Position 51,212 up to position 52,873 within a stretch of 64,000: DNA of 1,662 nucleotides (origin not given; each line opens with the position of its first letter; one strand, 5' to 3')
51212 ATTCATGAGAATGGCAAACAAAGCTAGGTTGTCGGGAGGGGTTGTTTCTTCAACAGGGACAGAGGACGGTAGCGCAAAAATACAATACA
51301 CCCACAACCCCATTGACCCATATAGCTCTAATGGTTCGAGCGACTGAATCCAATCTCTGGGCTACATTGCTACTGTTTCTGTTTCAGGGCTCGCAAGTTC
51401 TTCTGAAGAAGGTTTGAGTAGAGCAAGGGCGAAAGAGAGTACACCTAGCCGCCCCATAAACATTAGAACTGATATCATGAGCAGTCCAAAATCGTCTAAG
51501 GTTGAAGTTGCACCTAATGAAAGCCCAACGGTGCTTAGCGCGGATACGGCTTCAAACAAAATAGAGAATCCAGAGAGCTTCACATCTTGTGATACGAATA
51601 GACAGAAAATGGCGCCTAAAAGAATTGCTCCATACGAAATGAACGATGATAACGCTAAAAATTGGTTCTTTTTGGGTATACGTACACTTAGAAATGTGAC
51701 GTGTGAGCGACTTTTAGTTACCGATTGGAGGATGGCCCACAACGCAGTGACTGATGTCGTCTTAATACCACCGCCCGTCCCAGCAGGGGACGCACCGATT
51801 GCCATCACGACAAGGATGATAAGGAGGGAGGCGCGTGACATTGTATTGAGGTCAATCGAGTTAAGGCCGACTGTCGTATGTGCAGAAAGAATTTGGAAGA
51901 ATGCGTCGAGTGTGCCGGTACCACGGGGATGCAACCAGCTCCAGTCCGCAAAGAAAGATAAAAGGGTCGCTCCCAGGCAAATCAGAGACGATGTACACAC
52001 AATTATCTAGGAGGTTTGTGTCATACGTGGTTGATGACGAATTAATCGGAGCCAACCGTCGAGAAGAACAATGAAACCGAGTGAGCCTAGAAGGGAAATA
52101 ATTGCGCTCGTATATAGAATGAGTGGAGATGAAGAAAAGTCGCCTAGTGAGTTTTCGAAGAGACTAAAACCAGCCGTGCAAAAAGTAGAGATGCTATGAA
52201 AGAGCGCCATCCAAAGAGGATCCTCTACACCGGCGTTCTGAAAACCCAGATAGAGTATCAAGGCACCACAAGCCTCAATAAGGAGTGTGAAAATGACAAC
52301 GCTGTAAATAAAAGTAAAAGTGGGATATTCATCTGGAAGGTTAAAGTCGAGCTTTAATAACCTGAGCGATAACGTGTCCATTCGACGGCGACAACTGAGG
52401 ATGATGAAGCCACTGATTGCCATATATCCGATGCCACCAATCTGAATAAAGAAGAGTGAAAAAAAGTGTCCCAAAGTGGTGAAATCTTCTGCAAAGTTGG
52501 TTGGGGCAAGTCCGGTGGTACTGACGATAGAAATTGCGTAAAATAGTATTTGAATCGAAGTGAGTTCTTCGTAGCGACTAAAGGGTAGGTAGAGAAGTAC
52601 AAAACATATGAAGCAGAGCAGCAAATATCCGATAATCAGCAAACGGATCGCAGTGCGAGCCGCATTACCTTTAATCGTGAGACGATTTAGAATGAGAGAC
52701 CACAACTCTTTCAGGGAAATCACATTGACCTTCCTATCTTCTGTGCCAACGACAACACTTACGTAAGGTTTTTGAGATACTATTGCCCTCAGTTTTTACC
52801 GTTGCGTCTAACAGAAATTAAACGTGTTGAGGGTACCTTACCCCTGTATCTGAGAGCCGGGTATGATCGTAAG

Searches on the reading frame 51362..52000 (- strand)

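Call 57: search_protein_families(library=ncbifam, proteins=[window:51362-52000:-], max_evalue=0.00001)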
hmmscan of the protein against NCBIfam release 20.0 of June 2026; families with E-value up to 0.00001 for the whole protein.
window:51362-52000:- (212 aa): 2 families
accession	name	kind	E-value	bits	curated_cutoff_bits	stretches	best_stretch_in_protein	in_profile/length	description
TIGR00933.1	2a38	subfamily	2.5e-29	102.6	331.15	1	6-184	207-391/391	TrkH family potassium uptake protein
TIGR00934.2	2a38euk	subfamily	4.3e-09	35.3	441.9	0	28-70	72-114/834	TRK family potassium/sodium uptake transporter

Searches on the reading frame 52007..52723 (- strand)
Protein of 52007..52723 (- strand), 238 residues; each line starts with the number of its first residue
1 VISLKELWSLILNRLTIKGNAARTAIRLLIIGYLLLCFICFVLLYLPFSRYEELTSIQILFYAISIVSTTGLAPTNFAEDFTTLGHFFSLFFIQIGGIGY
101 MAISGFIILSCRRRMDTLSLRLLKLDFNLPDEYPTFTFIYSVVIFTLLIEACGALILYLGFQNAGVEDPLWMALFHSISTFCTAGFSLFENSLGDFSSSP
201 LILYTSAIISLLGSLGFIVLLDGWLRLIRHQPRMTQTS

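Call 57: search_protein_families(library=ncbifam, proteins=[window:52007-52723:-], max_evalue=0.00001)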
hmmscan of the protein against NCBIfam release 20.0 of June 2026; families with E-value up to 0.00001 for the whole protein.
window:52007-52723:- (238 aa): 1 family
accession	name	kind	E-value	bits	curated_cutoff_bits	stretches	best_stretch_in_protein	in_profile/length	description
TIGR00933.1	2a38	subfamily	2.3e-37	129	331.15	1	43-226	1-185/391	TrkH family potassium uptake protein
